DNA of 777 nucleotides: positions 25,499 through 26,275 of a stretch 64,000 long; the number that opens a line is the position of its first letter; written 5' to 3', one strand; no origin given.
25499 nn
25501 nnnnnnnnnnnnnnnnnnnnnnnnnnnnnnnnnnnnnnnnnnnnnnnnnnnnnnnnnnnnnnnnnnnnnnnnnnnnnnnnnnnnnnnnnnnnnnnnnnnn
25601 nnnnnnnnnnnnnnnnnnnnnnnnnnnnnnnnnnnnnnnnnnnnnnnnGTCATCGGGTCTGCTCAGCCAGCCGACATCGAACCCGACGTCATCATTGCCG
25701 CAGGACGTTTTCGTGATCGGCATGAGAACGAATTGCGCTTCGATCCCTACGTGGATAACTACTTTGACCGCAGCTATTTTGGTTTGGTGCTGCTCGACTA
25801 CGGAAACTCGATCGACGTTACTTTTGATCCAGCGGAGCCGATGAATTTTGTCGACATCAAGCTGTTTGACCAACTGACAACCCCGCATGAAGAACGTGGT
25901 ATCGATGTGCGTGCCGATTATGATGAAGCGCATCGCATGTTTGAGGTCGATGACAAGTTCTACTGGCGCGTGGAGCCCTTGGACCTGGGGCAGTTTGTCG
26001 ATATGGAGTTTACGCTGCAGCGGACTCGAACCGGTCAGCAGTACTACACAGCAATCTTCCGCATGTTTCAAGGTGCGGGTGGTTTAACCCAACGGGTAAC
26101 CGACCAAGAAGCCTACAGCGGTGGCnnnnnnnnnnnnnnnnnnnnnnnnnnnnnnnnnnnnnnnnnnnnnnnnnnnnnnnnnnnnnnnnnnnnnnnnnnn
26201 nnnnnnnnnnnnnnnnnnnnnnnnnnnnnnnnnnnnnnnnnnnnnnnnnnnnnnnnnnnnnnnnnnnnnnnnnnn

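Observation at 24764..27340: Di-heme cytochrome (DHOR) fused to CBM56-like beta-1,3-glucan-binding modules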

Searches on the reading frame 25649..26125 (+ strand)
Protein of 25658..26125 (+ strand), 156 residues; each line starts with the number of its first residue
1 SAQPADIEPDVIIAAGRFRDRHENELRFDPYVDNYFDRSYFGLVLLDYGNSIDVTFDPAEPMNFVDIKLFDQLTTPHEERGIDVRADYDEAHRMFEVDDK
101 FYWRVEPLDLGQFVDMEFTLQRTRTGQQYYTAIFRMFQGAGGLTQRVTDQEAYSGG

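Call 8: search_protein_families(library=pfam, proteins=[window:25658-26125:+], max_evalue=10)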
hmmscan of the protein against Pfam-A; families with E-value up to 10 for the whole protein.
seq(156 aa): 0 families

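Call 41: search_protein_representatives(alignment_id=A2)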
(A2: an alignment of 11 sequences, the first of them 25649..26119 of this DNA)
Query: 11 sequences, 157 profile positions. Proteins with E-value up to 0.001 (for the whole library): 44; up to 1e-10: 17; up to 1e-30: 4. The best 44 are listed.
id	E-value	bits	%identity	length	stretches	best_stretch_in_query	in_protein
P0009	3.6e-75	267.4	-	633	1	2-157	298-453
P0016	3.9e-74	264.0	-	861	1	1-157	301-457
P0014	1.0e-63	230.2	-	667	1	1-155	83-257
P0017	1.8e-62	226.1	-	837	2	1-157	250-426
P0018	1.9e-20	89.6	-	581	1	2-156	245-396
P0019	3.7e-20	88.6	-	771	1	9-156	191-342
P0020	1.4e-19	86.7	-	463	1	6-155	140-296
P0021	4.6e-19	85.1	-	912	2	4-74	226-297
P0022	4.2e-18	82.0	-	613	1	6-156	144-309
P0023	5.0e-18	81.7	-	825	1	6-156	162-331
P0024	1.2e-17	80.5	-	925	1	10-156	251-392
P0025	7.0e-16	74.7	-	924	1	2-156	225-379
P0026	8.5e-16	74.5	-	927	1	10-155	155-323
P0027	1.9e-15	73.3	-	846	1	9-155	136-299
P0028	2.4e-15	73.0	-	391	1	4-147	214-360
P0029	2.6e-13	66.4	-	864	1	2-144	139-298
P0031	3.3e-10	56.3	-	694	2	14-69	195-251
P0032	4.4e-10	55.9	-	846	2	14-63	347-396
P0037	1.6e-06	44.3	-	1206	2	13-68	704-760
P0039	5.9e-06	42.5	-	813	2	9-51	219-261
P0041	8.1e-06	42.0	-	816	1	10-150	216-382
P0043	1.4e-05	41.3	-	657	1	12-155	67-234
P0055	6.5e-04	35.9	-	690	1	11-152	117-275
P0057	1.0e-03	35.3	-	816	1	14-153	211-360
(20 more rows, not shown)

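Call 43: search_protein_families(library=pfam, proteins=[P0018, P0019, P0020, P0021, P0022, P0023, P0024, P0025, P0026, P0027], max_evalue=0.001)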
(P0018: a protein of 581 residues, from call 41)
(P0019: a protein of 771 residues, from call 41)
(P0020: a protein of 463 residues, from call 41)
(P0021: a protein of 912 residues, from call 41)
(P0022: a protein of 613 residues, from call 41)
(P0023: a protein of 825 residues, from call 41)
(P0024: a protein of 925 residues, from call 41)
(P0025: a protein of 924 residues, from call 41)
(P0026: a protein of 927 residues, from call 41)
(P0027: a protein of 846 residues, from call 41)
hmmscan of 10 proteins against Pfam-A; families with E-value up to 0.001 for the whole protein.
P0018 (581 aa): 2 families
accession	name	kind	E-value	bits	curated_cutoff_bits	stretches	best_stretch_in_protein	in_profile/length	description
PF22184.2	CBM_56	-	1.9e-14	54.1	27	1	185-228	23-65/75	Carbohydrate binding module family 56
PF06537.16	DHOR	-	4.8e-05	22.4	22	0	471-495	61-85/499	Di-haem oxidoreductase, putative peroxidase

P0019 (771 aa): 3 families
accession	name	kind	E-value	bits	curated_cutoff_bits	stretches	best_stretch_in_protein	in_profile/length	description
PF06537.16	DHOR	-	6.1e-54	183.7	22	2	593-758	334-496/499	Di-haem oxidoreductase, putative peroxidase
PF00034.26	Cytochrom_C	-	1.1e-09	39.9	21.3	0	426-451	8-35/90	Cytochrome c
PF22184.2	CBM_56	-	0.00079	20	27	0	115-155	24-65/75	Carbohydrate binding module family 56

P0020 (463 aa): 1 family
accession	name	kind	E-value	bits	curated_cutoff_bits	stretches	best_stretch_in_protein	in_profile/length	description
PF22184.2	CBM_56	-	1.1e-09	38.9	27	1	61-107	21-65/75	Carbohydrate binding module family 56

P0021 (912 aa): 3 families
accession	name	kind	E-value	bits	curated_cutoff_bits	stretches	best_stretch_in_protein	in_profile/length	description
PF06537.16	DHOR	-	4.5e-60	204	22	1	606-886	210-496/499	Di-haem oxidoreductase, putative peroxidase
PF00034.26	Cytochrom_C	-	6e-06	27.9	21.3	0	496-540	9-51/90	Cytochrome c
PF22184.2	CBM_56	-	0.00059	20.4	27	0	145-192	20-65/75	Carbohydrate binding module family 56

P0022 (613 aa): 0 families

P0023 (825 aa): 4 families
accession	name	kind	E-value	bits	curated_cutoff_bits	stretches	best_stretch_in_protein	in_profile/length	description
PF06537.16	DHOR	-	6.3e-57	193.6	22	2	659-801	364-496/499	Di-haem oxidoreductase, putative peroxidase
PF00034.26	Cytochrom_C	-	2.6e-07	32.3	21.3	0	660-678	3-20/90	Cytochrome c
PF13442.11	Cytochrome_CBB3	-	0.00055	20.6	27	0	660-678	5-22/68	Cytochrome C oxidase, cbb3-type, subunit III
PF22184.2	CBM_56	-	0.00092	19.8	27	0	269-300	43-74/75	Carbohydrate binding module family 56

P0024 (925 aa): 3 families
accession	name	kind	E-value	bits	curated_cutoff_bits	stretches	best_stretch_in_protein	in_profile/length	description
PF06537.16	DHOR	-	2.6e-74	250.9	22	2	683-856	331-497/499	Di-haem oxidoreductase, putative peroxidase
PF22184.2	CBM_56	-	6.5e-11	42.7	27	1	182-225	23-65/75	Carbohydrate binding module family 56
PF00034.26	Cytochrom_C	-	6.4e-07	31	21.3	0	716-738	2-23/90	Cytochrome c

P0025 (924 aa): 4 families
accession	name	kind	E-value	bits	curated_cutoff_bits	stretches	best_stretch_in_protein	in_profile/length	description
PF06537.16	DHOR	-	5.3e-74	249.9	22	2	529-854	160-496/499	Di-haem oxidoreductase, putative peroxidase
PF00034.26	Cytochrom_C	-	1.3e-06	30.1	21.3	0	461-480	8-26/90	Cytochrome c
PF22184.2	CBM_56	-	0.00017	22.1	27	0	314-345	36-67/75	Carbohydrate binding module family 56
PF00404.24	Dockerin_1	-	0.00033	21.2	22.9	0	873-889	2-18/57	Dockerin type I domain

P0026 (927 aa): 3 families
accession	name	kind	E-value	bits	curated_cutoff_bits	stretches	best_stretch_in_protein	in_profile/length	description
PF06537.16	DHOR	-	6.4e-44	150.7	22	2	677-805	363-495/499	Di-haem oxidoreductase, putative peroxidase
PF18962.6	Por_Secre_tail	-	2.2e-08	34.7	27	1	848-921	2-71/75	Secretion system C-terminal sorting domain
PF00034.26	Cytochrom_C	-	0.00014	23.5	21.3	0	406-433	8-34/90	Cytochrome c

P0027 (846 aa): 3 families
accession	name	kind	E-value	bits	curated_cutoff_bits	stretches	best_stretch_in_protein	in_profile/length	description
PF06537.16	DHOR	-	1.3e-52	179.4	22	2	589-736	344-497/499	Di-haem oxidoreductase, putative peroxidase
PF18962.6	Por_Secre_tail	-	7.9e-06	26.5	27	1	769-843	3-74/75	Secretion system C-terminal sorting domain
PF00034.26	Cytochrom_C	-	0.00091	20.9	21.3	0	610-734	3-85/90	Cytochrome c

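Call 62: find_related_loci(query=A6, collection=genome_contigs, flank=10000)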
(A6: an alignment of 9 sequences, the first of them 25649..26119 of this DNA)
Query A6 (157 aa) in genome_contigs; peptide patterns used: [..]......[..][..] (x = any residue, [..] = any of these).
211 stretches matched a pattern; 39 encode a relative of the query (tblastn E <= 1e-3); 39 distinct loci.
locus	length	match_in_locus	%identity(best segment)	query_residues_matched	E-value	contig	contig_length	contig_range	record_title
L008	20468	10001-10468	74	2-157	2e-77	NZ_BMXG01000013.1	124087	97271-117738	Cerasicoccus arenae strain KCTC 12870 sequence13, whole genome shotgun sequence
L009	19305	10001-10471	70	1-157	4e-74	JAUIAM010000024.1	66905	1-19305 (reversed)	MAG: Verrucomicrobiia bacterium isolate 5_bin.45 NODE_554_length_66905_cov_1.588038, whole genome shotgun sequence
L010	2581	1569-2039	68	1-157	7e-68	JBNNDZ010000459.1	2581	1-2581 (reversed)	MAG: Puniceicoccales bacterium isolate JB028 k141_75235, whole genome shotgun sequence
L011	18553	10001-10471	65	1-157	4e-67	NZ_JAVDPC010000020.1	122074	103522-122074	Cerasicoccus frondis strain NBRC 105381 contig20, whole genome shotgun sequence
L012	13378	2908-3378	61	1-157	9e-65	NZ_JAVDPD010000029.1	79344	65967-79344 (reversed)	Cerasicoccus maritimus strain NBRC 105382 contig29, whole genome shotgun sequence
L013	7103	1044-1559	42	1-152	6e-35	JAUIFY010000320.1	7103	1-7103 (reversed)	MAG: bacterium isolate Co_bin.122 NODE_59884_length_7103_cov_1.038274, whole genome shotgun sequence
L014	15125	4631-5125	37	1-157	2e-22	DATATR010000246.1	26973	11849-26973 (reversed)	MAG TPA_asm: Polyangiaceae bacterium isolate SMAG_U5551 k141_2326838, whole genome shotgun sequence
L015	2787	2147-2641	36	1-157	8e-22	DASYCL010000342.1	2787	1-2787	MAG TPA_asm: Polyangiaceae bacterium isolate SMAG_U4932 k141_3965836, whole genome shotgun sequence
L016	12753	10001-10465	33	3-150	8e-22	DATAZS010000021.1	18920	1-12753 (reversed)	MAG TPA_asm: Polyangia bacterium isolate SMAG_U5711 k141_3603008, whole genome shotgun sequence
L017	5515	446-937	35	1-157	2e-21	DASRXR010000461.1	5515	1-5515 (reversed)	MAG TPA_asm: Polyangiales bacterium isolate SMAG_U12567 k141_168756, whole genome shotgun sequence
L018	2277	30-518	35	5-157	1e-20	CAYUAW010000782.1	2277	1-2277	MAG TPA_asm: uncultured Polyangiaceae bacterium isolate binchicken_co50_283 genome assembly, contig: NODE_91070_length_2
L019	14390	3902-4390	35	5-157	4e-19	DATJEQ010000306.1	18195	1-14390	MAG TPA_asm: Polyangiaceae bacterium isolate SMAG_U15437 k141_12515389, whole genome shotgun sequence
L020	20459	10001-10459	38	1-157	4e-19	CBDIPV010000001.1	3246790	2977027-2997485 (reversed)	MAG: Phycisphaerales bacterium UBA1924 isolate C9799-m2-bin02 genome assembly, contig: P-CCAP979-9-C12, whole genome sho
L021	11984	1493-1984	34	2-157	4e-19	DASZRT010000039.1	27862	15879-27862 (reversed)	MAG TPA_asm: Polyangia bacterium isolate SMAG_U6031 k141_101261, whole genome shotgun sequence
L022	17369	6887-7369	35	7-157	5e-19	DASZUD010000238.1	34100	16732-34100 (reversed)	MAG TPA_asm: Polyangia bacterium isolate SMAG_U6094 k141_331878, whole genome shotgun sequence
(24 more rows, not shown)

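Call 67: predict_structure(alignment_id=A5)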
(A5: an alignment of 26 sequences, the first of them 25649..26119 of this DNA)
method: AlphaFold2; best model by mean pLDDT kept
length: 157 residues; sequences in the alignment: 26
mean_pLDDT: 78.7   pTM: 0.75
mean pLDDT of the five models: 78.7, 78.4, 77.1, 76.7, 76.0
residues with pLDDT >= 90: 55; 70-90: 48; 50-70: 43; < 50: 11
segments of 3 or more residues with pLDDT < 50: 29-34, 155-157
pLDDT, mean of each block of 10 residues (from residue 1): 66 91 61 57 91 94 94 66 63 86 95 87 90 85 76 47
secondary structure, 60 per line:
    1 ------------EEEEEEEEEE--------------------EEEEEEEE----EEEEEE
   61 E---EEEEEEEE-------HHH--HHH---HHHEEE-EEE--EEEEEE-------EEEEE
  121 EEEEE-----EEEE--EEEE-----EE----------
elements in order: E13-22 E43-50 E55-61 E65-72 E94-96 E98-100 E103-108 E116-125 E131-134 E137-140

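Call 70: fold_search(model_id=the predicted structure, library=pdb)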
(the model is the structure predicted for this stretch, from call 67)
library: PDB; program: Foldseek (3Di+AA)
matches with E <= 10: 1537; with E <= 0.001: 2
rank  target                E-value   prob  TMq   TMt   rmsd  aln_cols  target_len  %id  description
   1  5t7a_A                5.6e-05  1.00  0.47  0.76   2.3        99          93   21  Crystal structure of Br derivative BhCBM56 (released 2017-08-23)
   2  5t7a_B                3.5e-04  1.00  0.45  0.74   2.9       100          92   21  Crystal structure of Br derivative BhCBM56 (released 2017-08-23)
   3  7r3t_B                7.3e-03  0.99  0.40  0.34  19.7       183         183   10  Crystal structure of the Dimeric C-terminal Big_2-CBM56 domains from Paenibacillus illinoisensis (Bacillus circulans I (released 2023-02-22)
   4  7quz_AAA              9.1e-03  0.96  0.37  0.32  19.9       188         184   10  Crystal structure of the SeMet octameric C-terminal Big_2-CBM56 domains from Paenibacillus illinoisensis (Bacillus c (released 2023-02-01)
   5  7quz_BBB              1.1e-02  0.96  0.37  0.32  20.0       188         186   10  Crystal structure of the SeMet octameric C-terminal Big_2-CBM56 domains from Paenibacillus illinoisensis (Bacillus c (released 2023-02-01)
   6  9npf_F                1.1e-02  0.96  0.35  0.09  14.3       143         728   12  Crystal structure of the inactive conformation of a glycoside hydrolase (CapGH2b) from the GH2 family in the space gro (released 2025-11-12)
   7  4wtx                  1.2e-02  1.00  0.40  0.60   3.9       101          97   11  Crystal structure of the fourth FnIII domain of integrin beta4 (released 2015-02-11)
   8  7quz_DDD              1.5e-02  1.00  0.44  0.37   2.8       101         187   14  Crystal structure of the SeMet octameric C-terminal Big_2-CBM56 domains from Paenibacillus illinoisensis (Bacillus c (released 2023-02-01)
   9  6gvk_A                1.5e-02  0.99  0.39  0.31  10.4       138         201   11  Second pair of Fibronectin type III domains of integrin beta4 (T1663R mutant) bound to the bullous pemphigoid antigen  (released 2019-03-20)
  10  7y8i_D                1.7e-02  1.00  0.33  0.50   3.8        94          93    6  Crystal structure of sDscam FNIII3 domain, isoform alpha7 (released 2023-05-24)
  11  9npc_C                2.3e-02  0.82  0.32  0.09  14.3       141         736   13  Crystal structure of the inactive conformation of a glycoside hydrolase (CapGH2b) from the GH2 family in the space gro (released 2025-11-12)
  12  6gvl_A                2.6e-02  1.00  0.39  0.31   4.2       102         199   12  Second pair of Fibronectin type III domains of integrin beta4 bound to the bullous pemphigoid antigen BP230 (BPAG1e) (released 2019-03-20)
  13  9npc_A                2.6e-02  0.80  0.32  0.09  14.3       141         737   13  Crystal structure of the inactive conformation of a glycoside hydrolase (CapGH2b) from the GH2 family in the space gro (released 2025-11-12)
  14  9np8                  2.7e-02  0.82  0.33  0.09  14.3       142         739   13  Crystal structure of the inactive conformation of a glycoside hydrolase (CapGH2b) from the GH2 family in the space group (released 2025-11-12)
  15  3se3_C                2.8e-02  0.80  0.32  0.29  20.3       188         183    6  human IFNa2-IFNAR ternary complex (released 2011-08-31)
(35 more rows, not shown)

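Call 85: search_protein_families(library=pfam, proteins=[P0029, P0031, P0032, P0037, P0039, P0041, P0043, P0055, P0057, P0017], max_evalue=0.01)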
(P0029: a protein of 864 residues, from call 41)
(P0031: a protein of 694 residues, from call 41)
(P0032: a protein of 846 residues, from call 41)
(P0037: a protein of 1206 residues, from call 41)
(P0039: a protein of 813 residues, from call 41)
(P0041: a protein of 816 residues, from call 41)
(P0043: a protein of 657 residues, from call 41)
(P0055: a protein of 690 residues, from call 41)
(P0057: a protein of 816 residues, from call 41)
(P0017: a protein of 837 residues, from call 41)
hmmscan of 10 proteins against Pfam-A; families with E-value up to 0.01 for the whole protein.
P0029 (864 aa): 4 families
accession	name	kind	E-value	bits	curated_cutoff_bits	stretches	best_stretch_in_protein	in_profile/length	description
PF06537.16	DHOR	-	8.4e-64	216.3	22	3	585-747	328-496/499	Di-haem oxidoreductase, putative peroxidase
PF22184.2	CBM_56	-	7.3e-06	26.6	27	1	62-122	11-69/75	Carbohydrate binding module family 56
PF00034.26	Cytochrom_C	-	0.00046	21.9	21.3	0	622-747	3-86/90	Cytochrome c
PF13442.11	Cytochrome_CBB3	-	0.0027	18.5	27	0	620-651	3-34/68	Cytochrome C oxidase, cbb3-type, subunit III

P0031 (694 aa): 2 families
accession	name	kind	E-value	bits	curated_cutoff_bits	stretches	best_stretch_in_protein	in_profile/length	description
PF06537.16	DHOR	-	3.2e-40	138.5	22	1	485-694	269-499/499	Di-haem oxidoreductase, putative peroxidase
PF00034.26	Cytochrom_C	-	0.0039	18.9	21.3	0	566-591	3-28/90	Cytochrome c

P0032 (846 aa): 2 families
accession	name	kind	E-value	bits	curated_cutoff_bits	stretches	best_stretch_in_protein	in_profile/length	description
PF06537.16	DHOR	-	4.1e-38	131.5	22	1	637-845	269-498/499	Di-haem oxidoreductase, putative peroxidase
PF11606.14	AlcCBM31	-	2.3e-12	47.4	25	1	195-252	21-78/93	Family 31 carbohydrate binding protein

P0037 (1206 aa): 6 families
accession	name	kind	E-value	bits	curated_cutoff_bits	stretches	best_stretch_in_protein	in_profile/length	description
PF06537.16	DHOR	-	2.4e-42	145.5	22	1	999-1206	271-499/499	Di-haem oxidoreductase, putative peroxidase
PF00041.27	fn3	-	5.3e-09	36.6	25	1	590-656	5-72/84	Fibronectin type III domain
PF14200.12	RicinB_lectin_2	-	2.6e-06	28.4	25.6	0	120-176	2-59/89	Ricin-type beta-trefoil lectin domain-like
PF18370.7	RGI_lyase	-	0.00012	22.8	27.8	0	504-557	16-70/86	Rhamnogalacturonan I lyases beta-sheet domain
PF25788.1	Ig_Rha78A_N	-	0.0015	19.2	27.4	0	621-670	52-101/105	Rha78A-like, N-terminal immunoglobulin domain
PF11606.14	AlcCBM31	-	0.0046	17.6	25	0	425-458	31-64/93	Family 31 carbohydrate binding protein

P0039 (813 aa): 5 families
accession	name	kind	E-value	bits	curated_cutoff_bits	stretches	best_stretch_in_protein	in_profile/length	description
PF06537.16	DHOR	-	1.8e-67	228.3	22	3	643-813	330-499/499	Di-haem oxidoreductase, putative peroxidase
PF13442.11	Cytochrome_CBB3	-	1.4e-18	67.4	27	1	123-184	10-67/68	Cytochrome C oxidase, cbb3-type, subunit III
PF00034.26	Cytochrom_C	-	1.8e-12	48.8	21.3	1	677-813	2-89/90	Cytochrome c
PF09699.15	Paired_CXXCH_1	-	0.00011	22.2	20.6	0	124-139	5-21/41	Doubled CXXCH motif (Paired_CXXCH_1)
PF21342.2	SoxA-TsdA_cyt-c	-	0.0076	16.7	27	0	124-184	14-78/88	SoxA/TsdA, cytochrome c domain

P0041 (816 aa): 3 families
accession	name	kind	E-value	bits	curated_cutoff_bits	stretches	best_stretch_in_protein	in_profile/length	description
PF06537.16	DHOR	-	1.5e-59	202.2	22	3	653-816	342-499/499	Di-haem oxidoreductase, putative peroxidase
PF13442.11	Cytochrome_CBB3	-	5.1e-09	36.8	27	1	116-177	10-67/68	Cytochrome C oxidase, cbb3-type, subunit III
PF00034.26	Cytochrom_C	-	8.8e-08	33.8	21.3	0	675-815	2-88/90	Cytochrome c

P0043 (657 aa): 3 families
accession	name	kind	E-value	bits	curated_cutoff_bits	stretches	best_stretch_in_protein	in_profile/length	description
PF06537.16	DHOR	-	1.6e-65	222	22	2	485-657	331-499/499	Di-haem oxidoreductase, putative peroxidase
PF00034.26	Cytochrom_C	-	8.9e-05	24.2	21.3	0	517-554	1-27/90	Cytochrome c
PF13442.11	Cytochrome_CBB3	-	0.0026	18.5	27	0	516-550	2-29/68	Cytochrome C oxidase, cbb3-type, subunit III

P0055 (690 aa): 3 families
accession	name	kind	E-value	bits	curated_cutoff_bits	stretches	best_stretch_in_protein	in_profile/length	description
PF06537.16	DHOR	-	5.8e-68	230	22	3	528-690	329-499/499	Di-haem oxidoreductase, putative peroxidase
PF00034.26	Cytochrom_C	-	1.7e-07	32.9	21.3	0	563-690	2-89/90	Cytochrome c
PF13442.11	Cytochrome_CBB3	-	6.3e-05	23.7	27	0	561-584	2-20/68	Cytochrome C oxidase, cbb3-type, subunit III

P0057 (816 aa): 3 families
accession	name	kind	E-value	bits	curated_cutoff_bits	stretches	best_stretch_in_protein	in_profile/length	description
PF06537.16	DHOR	-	4.1e-78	263.5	22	1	376-816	7-499/499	Di-haem oxidoreductase, putative peroxidase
PF13442.11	Cytochrome_CBB3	-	7.1e-16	58.7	27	1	85-153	4-67/68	Cytochrome C oxidase, cbb3-type, subunit III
PF00034.26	Cytochrom_C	-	6.4e-13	50.3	21.3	0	685-816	1-89/90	Cytochrome c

P0017 (837 aa): 4 families
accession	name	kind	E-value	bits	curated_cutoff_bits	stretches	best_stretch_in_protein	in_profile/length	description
PF06537.16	DHOR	-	2.7e-73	247.6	22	2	581-837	215-499/499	Di-haem oxidoreductase, putative peroxidase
PF22184.2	CBM_56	-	6.9e-23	81.1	27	2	34-107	2-75/75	Carbohydrate binding module family 56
PF00034.26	Cytochrom_C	-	0.00011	23.9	21.3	0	707-746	1-27/90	Cytochrome c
PF13442.11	Cytochrome_CBB3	-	0.0042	17.8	27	0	706-730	2-21/68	Cytochrome C oxidase, cbb3-type, subunit III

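Call 86: find_homologous_proteins(query=P0037, region=690-1000)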
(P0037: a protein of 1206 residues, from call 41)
Query P0037, residues 690-1000 (311 aa): 24 proteins with E <= 0.001 among 8000 candidates.
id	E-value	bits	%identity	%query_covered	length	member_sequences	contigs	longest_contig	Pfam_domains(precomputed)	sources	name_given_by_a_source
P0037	1.6e-207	706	100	100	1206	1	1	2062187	PF06537.17,PF14200.13,PF00041.28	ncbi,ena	-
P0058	3.5e-140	485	70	99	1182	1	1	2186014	PF11606.16,PF06537.17,PF14200.13,PF00041.28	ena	-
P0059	1.2e-136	473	69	99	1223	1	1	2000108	PF11606.16,PF06537.17,PF18370.8,PF25833.1,PF14200.13,PF00041.28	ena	-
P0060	4.2e-136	471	69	100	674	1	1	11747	PF11606.16,PF06537.17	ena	-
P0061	8.8e-131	454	68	99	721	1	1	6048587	PF11606.16,PF06537.17,PF05887.17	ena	-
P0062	2.8e-127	442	65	98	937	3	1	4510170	PF03944.21,PF11606.16,PF06537.17,PF03422.22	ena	-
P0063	3.7e-125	435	65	98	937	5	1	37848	PF03944.21,PF11606.16,PF06537.17,PF03422.22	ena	-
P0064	6.9e-125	435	64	100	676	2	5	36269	PF06537.17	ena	-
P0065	4.6e-124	432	65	98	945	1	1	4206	PF11606.16,PF06537.17,PF05887.17,PF03422.22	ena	-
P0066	8.2e-124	431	63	98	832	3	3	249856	PF11606.16,PF06537.17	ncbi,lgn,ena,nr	ncbi:MAG: hypothetical protein CL917_15015 [Deltaproteobacteria bacterium]|nr:hypothetical protein [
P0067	9.9e-124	431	64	99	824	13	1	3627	PF11606.16,PF06537.17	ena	-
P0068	1.1e-123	431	64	98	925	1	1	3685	PF03944.21,PF11606.16,PF06537.17,PF03422.22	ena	-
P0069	4.9e-123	429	64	98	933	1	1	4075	PF11606.16,PF06537.17,PF03422.22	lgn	-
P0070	3.1e-122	426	63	98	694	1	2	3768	PF06537.17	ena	-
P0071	5.0e-120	419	65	94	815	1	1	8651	PF11606.16,PF06537.17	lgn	-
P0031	5.1e-117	409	61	99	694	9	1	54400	PF06537.17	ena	-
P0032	4.2e-112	393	60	99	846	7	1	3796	PF11606.16,PF06537.17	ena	-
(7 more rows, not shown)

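Call 90: find_homologous_proteins(query=P0037, region=868-1206, max_evalue=1e-10)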
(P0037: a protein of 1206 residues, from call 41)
Query P0037, residues 868-1206 (339 aa): 417 proteins with E <= 1e-10 among 4990 candidates; the best 120 are listed.
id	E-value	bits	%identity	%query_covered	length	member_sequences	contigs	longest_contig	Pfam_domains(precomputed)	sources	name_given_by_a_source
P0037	1.9e-229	779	100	100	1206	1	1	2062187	PF06537.17,PF14200.13,PF00041.28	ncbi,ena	-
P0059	6.9e-166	570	74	100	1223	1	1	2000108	PF11606.16,PF06537.17,PF18370.8,PF25833.1,PF14200.13,PF00041.28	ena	-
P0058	1.0e-163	563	73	100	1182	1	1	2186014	PF11606.16,PF06537.17,PF14200.13,PF00041.28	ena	-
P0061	1.8e-144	499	67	100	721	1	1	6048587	PF11606.16,PF06537.17,PF05887.17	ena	-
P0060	7.7e-136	471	64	100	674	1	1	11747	PF11606.16,PF06537.17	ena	-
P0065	7.3e-131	455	63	100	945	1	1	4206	PF11606.16,PF06537.17,PF05887.17,PF03422.22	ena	-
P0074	2.4e-128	446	62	100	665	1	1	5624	PF11606.16,PF06537.17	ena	-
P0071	5.6e-128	445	60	100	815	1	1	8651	PF11606.16,PF06537.17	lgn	-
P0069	2.8e-127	443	60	100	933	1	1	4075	PF11606.16,PF06537.17,PF03422.22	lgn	-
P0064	3.0e-127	443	61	100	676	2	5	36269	PF06537.17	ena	-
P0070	3.4e-127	442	59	100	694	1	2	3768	PF06537.17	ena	-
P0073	5.0e-126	439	60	100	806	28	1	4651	PF11606.16,PF06537.17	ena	-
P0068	5.0e-126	439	60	100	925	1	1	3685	PF03944.21,PF11606.16,PF06537.17,PF03422.22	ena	-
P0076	9.4e-126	438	60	100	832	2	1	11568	PF11606.16,PF06537.17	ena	-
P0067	1.0e-125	438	60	100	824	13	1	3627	PF11606.16,PF06537.17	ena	-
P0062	1.4e-125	437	59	100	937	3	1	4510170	PF03944.21,PF11606.16,PF06537.17,PF03422.22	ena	-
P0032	1.1e-120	421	59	97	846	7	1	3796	PF11606.16,PF06537.17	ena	-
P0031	3.5e-119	416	57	100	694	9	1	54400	PF06537.17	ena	-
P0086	3.5e-55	206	30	93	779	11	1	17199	PF06537.17,PF13442.12,PF21419.3,PF00034.27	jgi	jgi:CxxC motif-containing protein (DUF1111 family)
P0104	5.2e-47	179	38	71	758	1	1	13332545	PF06537.17,PF13442.12,PF00034.27,PF22184.3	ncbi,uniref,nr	ncbi:c-type cytochrome [Archangium violaceum]|uniref:di-heme oxidoreductase family protein n=1 Tax=A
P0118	1.1e-45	174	40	71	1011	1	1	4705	PF02412.24,PF00754.32,PF03640.21,PF22633.4,PF06537.17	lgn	-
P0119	2.2e-45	173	39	71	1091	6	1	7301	PF18099.8,PF03935.23,PF06537.17,PF00722.29,PF03422.22,PF00034.27,PF26113.1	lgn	-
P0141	4.0e-44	169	37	71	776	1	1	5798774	PF06537.17,PF00034.27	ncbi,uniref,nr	ncbi:di-heme oxidoredictase family protein [Rubellicoccus peritrichatus]|uniref:Di-heme oxidoredicta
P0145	6.1e-44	169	41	71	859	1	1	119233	PF18099.8,PF06537.17,PF03422.22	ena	-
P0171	7.8e-43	165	38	74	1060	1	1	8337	PF00754.32,PF22633.4,PF06537.17,PF22184.3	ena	-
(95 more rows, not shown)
